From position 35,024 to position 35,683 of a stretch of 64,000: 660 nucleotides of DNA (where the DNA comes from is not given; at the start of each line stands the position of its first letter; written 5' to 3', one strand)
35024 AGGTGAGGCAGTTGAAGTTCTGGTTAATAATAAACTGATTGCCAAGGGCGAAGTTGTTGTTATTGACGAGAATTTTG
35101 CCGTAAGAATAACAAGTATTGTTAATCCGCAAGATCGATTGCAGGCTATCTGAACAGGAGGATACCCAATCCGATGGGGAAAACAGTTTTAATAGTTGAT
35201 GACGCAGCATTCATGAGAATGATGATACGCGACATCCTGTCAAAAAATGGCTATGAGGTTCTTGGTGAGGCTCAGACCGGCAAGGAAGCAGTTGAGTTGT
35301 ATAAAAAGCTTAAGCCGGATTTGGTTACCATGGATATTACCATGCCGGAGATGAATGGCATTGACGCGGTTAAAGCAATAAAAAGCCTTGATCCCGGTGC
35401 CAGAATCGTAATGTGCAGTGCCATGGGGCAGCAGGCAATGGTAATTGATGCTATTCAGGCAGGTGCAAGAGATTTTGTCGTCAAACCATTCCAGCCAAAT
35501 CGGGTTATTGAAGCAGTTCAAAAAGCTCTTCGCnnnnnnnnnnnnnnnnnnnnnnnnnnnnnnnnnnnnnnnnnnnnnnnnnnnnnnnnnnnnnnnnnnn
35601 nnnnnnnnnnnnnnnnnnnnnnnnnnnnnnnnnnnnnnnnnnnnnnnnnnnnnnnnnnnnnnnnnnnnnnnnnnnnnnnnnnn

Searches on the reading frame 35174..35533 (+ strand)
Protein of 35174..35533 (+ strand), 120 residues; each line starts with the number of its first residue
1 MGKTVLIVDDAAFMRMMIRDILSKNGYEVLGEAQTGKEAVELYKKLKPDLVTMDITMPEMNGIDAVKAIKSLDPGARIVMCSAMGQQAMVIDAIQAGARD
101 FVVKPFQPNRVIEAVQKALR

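Call 59: search_protein_families(library=pfam, proteins=[window:35174-35533:+], max_evalue=0.00001)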
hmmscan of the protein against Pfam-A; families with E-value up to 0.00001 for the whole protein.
window:35174-35533:+ (120 aa): 1 family
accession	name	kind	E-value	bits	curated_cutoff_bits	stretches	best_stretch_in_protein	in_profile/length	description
PF00072.30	Response_reg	-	1.9e-33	115.4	30.2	1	5-116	1-111/111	Response regulator receiver domain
